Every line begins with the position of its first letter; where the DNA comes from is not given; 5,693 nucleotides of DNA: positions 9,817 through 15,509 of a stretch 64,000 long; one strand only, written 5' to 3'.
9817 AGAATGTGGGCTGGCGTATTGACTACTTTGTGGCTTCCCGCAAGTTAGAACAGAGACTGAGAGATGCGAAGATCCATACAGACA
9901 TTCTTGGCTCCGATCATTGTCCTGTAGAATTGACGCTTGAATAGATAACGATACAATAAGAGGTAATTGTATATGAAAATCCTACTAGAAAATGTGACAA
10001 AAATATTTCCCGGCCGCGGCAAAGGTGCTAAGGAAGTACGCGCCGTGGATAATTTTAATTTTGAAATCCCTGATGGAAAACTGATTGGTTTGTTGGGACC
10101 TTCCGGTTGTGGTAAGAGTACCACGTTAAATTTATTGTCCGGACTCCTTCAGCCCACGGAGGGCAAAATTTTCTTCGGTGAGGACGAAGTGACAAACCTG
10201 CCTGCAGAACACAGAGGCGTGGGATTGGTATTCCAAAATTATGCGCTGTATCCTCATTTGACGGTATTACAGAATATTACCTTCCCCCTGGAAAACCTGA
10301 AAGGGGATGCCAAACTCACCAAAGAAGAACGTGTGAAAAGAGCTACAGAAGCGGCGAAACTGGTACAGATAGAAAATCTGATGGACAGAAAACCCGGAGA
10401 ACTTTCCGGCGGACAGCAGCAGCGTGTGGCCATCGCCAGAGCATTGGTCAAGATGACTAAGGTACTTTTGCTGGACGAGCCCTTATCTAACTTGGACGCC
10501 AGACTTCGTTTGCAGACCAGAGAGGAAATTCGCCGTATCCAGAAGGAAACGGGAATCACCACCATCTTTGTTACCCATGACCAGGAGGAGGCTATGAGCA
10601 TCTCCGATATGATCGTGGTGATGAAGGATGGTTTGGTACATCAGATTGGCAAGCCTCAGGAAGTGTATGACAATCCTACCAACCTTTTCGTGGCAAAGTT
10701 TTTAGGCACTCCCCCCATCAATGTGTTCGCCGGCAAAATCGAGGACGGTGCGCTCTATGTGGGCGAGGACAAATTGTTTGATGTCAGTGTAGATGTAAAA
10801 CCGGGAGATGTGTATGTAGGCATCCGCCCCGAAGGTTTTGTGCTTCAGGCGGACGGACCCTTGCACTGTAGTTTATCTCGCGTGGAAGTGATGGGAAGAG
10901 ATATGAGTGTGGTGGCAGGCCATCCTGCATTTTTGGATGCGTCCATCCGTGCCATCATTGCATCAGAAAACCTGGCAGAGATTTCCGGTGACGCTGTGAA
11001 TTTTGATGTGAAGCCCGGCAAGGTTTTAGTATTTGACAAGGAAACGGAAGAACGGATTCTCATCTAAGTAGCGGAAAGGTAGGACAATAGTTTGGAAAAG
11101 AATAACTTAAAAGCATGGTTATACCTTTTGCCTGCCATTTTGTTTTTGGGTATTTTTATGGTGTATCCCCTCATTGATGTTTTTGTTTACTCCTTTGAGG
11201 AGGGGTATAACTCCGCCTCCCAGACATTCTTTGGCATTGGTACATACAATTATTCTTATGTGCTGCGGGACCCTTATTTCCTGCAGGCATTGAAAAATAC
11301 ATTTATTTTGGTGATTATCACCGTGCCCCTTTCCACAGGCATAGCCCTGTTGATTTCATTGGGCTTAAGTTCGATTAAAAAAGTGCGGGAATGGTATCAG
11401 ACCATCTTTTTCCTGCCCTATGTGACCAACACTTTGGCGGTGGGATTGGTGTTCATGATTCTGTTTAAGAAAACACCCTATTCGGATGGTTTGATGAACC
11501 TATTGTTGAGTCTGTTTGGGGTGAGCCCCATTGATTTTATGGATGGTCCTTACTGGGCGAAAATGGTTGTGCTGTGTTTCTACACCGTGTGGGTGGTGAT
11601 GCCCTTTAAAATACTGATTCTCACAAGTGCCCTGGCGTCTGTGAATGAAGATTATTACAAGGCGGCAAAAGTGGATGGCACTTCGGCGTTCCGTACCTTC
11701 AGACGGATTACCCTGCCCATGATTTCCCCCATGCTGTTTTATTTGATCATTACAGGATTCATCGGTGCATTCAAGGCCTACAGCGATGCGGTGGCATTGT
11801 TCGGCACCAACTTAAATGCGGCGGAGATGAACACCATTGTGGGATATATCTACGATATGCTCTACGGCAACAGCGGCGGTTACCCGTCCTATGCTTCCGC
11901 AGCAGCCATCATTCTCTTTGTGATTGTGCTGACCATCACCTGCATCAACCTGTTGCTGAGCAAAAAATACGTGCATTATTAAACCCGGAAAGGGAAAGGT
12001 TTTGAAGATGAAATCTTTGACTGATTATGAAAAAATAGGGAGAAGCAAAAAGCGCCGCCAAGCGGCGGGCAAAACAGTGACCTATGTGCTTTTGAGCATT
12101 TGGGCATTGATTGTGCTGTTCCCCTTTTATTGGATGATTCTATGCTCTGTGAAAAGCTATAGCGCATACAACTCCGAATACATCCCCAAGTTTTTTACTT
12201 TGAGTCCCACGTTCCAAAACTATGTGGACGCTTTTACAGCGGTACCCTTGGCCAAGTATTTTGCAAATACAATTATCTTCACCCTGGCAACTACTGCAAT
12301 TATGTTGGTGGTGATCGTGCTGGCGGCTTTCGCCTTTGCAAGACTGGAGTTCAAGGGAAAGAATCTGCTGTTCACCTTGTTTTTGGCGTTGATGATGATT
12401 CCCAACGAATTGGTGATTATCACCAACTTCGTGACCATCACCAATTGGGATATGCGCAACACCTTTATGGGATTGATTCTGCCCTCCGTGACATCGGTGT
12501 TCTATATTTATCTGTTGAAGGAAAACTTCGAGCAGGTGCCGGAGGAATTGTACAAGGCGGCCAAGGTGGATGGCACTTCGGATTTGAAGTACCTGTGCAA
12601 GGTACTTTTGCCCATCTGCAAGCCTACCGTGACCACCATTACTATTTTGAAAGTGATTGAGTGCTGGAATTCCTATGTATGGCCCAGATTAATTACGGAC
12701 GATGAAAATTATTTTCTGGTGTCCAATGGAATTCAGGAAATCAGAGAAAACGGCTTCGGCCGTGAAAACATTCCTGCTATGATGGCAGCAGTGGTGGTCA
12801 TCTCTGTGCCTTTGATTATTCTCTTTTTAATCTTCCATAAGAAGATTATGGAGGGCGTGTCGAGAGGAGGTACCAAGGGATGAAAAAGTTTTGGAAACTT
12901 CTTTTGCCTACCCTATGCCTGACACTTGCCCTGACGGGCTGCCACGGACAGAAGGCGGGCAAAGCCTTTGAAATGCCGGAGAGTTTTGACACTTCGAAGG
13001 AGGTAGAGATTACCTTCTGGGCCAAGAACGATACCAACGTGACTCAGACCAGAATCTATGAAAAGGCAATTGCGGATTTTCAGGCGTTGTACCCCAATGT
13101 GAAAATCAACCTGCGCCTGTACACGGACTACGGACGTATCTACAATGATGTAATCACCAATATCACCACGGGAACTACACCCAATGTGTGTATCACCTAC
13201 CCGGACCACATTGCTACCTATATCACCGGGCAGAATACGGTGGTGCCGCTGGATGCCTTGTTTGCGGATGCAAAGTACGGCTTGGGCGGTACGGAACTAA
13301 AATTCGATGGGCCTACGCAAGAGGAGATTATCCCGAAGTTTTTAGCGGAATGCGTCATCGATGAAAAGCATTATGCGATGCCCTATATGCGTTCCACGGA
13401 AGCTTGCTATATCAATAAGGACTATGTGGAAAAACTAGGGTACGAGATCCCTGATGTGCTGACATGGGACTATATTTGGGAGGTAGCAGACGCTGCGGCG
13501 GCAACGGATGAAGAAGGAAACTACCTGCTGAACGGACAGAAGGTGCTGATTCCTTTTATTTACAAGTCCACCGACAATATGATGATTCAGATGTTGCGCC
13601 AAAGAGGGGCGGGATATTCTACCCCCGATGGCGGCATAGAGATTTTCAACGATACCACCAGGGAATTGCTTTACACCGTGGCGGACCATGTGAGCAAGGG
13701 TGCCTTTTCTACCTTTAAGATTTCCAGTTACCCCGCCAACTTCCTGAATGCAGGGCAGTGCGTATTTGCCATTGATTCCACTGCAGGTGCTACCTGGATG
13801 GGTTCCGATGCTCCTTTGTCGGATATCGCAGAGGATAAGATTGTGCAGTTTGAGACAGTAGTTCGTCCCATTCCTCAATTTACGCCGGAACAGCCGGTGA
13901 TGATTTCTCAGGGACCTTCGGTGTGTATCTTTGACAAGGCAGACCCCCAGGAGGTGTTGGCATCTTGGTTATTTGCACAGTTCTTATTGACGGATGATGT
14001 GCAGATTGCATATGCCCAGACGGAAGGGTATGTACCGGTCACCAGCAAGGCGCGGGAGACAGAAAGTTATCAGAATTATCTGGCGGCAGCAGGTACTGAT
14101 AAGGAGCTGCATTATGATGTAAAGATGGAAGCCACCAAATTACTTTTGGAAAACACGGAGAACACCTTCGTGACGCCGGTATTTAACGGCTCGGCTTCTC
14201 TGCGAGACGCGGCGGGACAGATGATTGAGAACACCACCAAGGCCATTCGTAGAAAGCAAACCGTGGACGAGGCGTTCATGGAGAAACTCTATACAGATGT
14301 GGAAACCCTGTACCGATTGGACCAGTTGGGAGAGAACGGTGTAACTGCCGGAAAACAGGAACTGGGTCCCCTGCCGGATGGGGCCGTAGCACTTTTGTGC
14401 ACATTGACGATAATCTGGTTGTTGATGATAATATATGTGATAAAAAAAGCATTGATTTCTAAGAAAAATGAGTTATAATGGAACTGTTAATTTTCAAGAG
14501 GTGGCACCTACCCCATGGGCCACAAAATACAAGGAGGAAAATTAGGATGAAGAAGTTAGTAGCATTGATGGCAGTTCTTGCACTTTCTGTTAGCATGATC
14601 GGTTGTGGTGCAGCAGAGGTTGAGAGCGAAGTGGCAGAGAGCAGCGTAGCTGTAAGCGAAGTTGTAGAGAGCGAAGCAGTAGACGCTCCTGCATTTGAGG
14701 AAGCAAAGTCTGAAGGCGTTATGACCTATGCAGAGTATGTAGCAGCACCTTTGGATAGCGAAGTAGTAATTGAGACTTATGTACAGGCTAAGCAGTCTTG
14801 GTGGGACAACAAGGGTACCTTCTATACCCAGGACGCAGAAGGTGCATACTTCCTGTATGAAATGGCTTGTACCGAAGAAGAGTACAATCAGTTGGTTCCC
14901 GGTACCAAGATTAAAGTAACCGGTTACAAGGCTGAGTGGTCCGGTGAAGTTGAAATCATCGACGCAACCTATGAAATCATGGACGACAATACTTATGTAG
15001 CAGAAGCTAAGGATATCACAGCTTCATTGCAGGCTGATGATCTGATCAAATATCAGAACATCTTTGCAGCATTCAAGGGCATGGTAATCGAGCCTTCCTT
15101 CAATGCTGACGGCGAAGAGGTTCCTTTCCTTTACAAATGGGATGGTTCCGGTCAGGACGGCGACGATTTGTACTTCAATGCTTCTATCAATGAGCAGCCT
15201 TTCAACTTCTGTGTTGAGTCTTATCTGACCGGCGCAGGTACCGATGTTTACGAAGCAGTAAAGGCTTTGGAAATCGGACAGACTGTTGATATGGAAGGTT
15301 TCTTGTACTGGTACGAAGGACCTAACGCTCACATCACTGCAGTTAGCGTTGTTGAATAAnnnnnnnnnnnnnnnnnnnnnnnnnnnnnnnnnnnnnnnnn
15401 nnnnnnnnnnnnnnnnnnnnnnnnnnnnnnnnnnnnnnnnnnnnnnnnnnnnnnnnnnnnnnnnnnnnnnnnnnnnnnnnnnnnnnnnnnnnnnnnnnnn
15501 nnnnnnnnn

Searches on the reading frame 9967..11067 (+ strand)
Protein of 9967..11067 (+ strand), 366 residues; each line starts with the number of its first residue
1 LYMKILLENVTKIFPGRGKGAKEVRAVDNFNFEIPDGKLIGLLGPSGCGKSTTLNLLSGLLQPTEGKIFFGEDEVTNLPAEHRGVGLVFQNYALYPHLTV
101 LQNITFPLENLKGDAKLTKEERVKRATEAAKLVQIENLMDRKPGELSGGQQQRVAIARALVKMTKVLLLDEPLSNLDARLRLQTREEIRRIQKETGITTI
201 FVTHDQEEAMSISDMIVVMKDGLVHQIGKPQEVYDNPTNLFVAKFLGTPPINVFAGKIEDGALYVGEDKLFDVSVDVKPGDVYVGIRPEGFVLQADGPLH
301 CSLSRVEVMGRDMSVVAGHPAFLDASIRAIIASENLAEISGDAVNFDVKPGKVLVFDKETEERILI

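Call 7: search_protein_families(library=pfam, proteins=[window:9967-11067:+], max_evalue=0.01)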
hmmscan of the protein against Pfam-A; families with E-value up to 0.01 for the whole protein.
window:9967-11067:+ (366 aa): 9 families
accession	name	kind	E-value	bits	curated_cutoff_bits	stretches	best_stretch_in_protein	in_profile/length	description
PF00005.33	ABC_tran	-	8.7e-38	130.5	25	1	28-173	2-136/137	ABC transporter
PF13304.12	AAA_21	-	6.5e-05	23.6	27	0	143-207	235-301/304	AAA domain, putative AbiEii toxin, Type IV TA system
PF17912.7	OB_MalK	-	0.00072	20.8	27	1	247-289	1-51/53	MalK OB fold domain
PF03215.21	Rad17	-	0.0022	18.4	23.8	1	38-65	46-73/186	Rad17 P-loop domain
PF13481.12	AAA_25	-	0.0024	18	27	0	34-73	30-66/195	AAA domain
PF00437.27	T2SSE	-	0.0059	15.7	24.9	1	43-75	148-180/370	Type II/IV secretion system protein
PF03193.22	RsgA_GTPase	-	0.0082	16.4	30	0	32-61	102-130/174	RsgA GTPase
PF09818.15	ABC_ATPase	-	0.0082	15.6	23.2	0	147-226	159-253/283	P-loop domain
PF13401.12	AAA_22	-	0.0093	16.7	27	0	39-204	7-123/130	AAA domain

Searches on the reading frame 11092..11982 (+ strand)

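Call 7: search_protein_families(library=pfam, proteins=[window:11092-11982:+], max_evalue=0.01)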
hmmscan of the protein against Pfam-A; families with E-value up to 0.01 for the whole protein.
window:11092-11982:+ (296 aa): 1 family
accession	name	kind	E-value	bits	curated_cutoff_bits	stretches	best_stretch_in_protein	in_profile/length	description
PF00528.27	BPD_transp_1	-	8.9e-19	68.4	26.4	1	88-292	6-181/184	Binding-protein-dependent transport system inner membrane component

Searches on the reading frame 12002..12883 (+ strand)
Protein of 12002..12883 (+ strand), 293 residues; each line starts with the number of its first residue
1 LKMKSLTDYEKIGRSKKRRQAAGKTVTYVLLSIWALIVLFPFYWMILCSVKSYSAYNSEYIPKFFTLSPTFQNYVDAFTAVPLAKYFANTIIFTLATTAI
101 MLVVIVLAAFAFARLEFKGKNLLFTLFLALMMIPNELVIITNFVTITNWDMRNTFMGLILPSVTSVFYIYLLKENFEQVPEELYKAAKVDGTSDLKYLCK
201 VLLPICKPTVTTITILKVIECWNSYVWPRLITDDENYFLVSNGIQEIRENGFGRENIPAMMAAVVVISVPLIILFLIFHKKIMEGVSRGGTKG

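Call 7: search_protein_families(library=pfam, proteins=[window:12002-12883:+], max_evalue=0.01)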
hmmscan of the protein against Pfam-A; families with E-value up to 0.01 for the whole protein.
window:12002-12883:+ (293 aa): 1 family
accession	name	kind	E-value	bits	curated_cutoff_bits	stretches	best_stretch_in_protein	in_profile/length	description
PF00528.27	BPD_transp_1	-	2.5e-17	63.6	26.4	1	107-281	3-177/184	Binding-protein-dependent transport system inner membrane component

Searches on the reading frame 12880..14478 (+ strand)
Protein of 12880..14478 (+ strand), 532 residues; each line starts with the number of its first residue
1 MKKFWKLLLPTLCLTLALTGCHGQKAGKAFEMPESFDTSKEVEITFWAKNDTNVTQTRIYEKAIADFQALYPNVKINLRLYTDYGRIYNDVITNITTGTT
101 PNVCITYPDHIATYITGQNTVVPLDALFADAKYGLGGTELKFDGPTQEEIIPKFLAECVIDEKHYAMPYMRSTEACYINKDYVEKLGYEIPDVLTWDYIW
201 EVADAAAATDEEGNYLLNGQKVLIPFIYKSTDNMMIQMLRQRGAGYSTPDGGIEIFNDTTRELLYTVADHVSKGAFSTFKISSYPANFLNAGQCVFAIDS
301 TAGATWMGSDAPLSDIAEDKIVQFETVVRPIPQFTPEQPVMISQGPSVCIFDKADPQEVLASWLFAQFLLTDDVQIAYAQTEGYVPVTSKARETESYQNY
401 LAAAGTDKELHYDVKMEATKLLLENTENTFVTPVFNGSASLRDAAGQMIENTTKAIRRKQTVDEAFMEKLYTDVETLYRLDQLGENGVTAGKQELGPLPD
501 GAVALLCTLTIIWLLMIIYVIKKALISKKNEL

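Call 7: search_protein_families(library=pfam, proteins=[window:12880-14478:+], max_evalue=0.01)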
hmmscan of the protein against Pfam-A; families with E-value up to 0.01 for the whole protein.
window:12880-14478:+ (532 aa): 2 families
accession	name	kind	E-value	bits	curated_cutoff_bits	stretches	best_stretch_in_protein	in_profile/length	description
PF13416.11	SBP_bac_8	-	2.3e-27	96.9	27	1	62-401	1-275/279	Bacterial extracellular solute-binding protein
PF01547.30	SBP_bac_1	-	1.9e-17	64.6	26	1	56-375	6-306/307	Bacterial extracellular solute-binding protein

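Call 8: search_protein_families(library=padloc, proteins=[window:12880-14478:+], max_evalue=0.1)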
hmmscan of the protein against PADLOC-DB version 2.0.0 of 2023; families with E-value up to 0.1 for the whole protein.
window:12880-14478:+ (532 aa): 0 families

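Call 77: list_cluster_members(proteins=[window:12880-14475:+, window:29801-31102:+, window:34940-37324:+, window:43836-45389:+])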
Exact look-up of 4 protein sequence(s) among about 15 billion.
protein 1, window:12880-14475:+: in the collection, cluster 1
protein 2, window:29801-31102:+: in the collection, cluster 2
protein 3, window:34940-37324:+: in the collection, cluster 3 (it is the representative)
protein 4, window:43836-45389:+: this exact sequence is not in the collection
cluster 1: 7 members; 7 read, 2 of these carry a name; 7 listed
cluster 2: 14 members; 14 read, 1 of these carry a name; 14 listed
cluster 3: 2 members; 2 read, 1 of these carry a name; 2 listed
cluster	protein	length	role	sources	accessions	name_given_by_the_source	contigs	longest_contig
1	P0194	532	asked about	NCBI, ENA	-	-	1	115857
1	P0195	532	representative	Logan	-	-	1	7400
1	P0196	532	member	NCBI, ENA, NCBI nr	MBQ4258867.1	MAG: extracellular solute-binding protein [Lachnospiraceae bacterium] | extracellular solute-binding protein [Lachnospiraceae bacterium]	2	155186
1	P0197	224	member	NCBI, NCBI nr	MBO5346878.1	MAG: extracellular solute-binding protein, partial [Lachnospiraceae bacterium] | extracellular solute-binding protein [Lachnospiraceae bacterium]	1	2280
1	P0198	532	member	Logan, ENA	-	-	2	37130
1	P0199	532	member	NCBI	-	-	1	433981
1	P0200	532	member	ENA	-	-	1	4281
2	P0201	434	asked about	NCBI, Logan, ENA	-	-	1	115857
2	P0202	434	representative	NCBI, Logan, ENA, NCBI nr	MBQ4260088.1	MAG: hypothetical protein IJB84_07525 [Lachnospiraceae bacterium] | hypothetical protein [Lachnospiraceae bacterium]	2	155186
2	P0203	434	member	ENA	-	-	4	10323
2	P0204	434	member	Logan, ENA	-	-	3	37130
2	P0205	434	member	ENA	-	-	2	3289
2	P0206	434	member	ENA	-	-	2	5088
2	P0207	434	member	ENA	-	-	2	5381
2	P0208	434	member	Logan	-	-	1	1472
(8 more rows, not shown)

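Call 79: find_encoding_contigs(protein=window:12880-14478:+, flank=5000, max_places=10)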
Protein window:12880-14478:+ (532 aa): no gene with exactly this product is on record in the collection.

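Call 80: find_encoding_contigs(protein=P0194, flank=5000, max_places=10)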
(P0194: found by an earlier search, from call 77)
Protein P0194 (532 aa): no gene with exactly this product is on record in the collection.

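Call 81: find_encoding_contigs(protein=P0196, flank=6000, max_places=6)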
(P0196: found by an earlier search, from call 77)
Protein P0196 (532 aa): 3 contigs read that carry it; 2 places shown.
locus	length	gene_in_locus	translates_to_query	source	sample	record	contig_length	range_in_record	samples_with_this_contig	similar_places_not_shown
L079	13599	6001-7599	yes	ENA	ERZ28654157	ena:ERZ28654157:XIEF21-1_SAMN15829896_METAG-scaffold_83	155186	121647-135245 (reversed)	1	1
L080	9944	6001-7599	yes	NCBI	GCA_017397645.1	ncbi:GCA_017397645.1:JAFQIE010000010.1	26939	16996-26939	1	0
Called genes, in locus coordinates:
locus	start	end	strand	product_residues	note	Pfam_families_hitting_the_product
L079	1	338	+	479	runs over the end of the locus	-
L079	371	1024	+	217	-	PF00005:ABC_tran, PF02463:SMC_N (faint)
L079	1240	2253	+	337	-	PF00753:Lactamase_B, PF23023:Anti-Pycsar_Apyc1 (weak), PF12706:Lactamase_B_2 (weak)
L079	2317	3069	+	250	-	PF03372:Exo_endo_phos, PF14529:Exo_endo_phos_2 (faint)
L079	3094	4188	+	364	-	PF00005:ABC_tran, PF13304:AAA_21 (faint)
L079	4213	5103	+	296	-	PF00528:BPD_transp_1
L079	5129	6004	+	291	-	PF00528:BPD_transp_1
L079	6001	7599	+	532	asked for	PF01547:SBP_bac_1, PF13416:SBP_bac_8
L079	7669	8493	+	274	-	-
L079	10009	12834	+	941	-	PF13306:LRR_5, PF00404:Dockerin_1 (weak)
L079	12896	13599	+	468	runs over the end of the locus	-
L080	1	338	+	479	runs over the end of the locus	-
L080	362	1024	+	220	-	PF00005:ABC_tran, PF02463:SMC_N (faint)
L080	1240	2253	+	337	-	PF00753:Lactamase_B, PF23023:Anti-Pycsar_Apyc1 (weak), PF12706:Lactamase_B_2 (weak)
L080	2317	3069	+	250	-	PF03372:Exo_endo_phos, PF14529:Exo_endo_phos_2 (faint)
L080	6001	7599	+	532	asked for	PF01547:SBP_bac_1, PF13416:SBP_bac_8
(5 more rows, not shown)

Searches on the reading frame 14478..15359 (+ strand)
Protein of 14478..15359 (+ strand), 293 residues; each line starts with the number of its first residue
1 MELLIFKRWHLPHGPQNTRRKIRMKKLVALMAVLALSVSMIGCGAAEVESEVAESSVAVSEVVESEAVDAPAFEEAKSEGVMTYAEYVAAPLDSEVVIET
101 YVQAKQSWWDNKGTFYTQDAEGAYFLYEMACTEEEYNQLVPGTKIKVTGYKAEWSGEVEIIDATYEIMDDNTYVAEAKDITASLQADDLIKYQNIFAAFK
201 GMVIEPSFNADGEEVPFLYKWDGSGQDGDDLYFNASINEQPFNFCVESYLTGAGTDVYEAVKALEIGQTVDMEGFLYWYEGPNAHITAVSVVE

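Call 7: search_protein_families(library=pfam, proteins=[window:14478-15359:+], max_evalue=0.01)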
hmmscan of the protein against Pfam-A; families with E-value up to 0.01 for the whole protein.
window:14478-15359:+ (293 aa): 0 families

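Call 8: search_protein_families(library=padloc, proteins=[window:14478-15359:+], max_evalue=0.1)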
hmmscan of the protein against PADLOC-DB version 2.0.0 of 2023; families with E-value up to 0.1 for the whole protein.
window:14478-15359:+ (293 aa): 0 families

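Call 62: search_protein_families(library=ncbifam, proteins=[window:14478-15359:+], max_evalue=0.01)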
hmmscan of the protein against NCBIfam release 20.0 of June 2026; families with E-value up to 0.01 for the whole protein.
window:14478-15359:+ (293 aa): 2 families
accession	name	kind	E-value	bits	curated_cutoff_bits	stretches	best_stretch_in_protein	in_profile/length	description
NF050142.1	PG1828_fam_lipo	equivalog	3.8e-05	24.3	50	1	24-72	1-52/59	PG1828 family lipoprotein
NF052551.1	EnvBioLpgNMYCTU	equivalog_domain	0.0019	17.5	250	1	24-90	1-66/227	envelope biogenesis lipoprotein LpqN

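Call 78: find_encoding_contigs(protein=window:14478-15359:+, flank=3500, max_places=10)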
Protein window:14478-15359:+ (293 aa): no gene with exactly this product is on record in the collection.
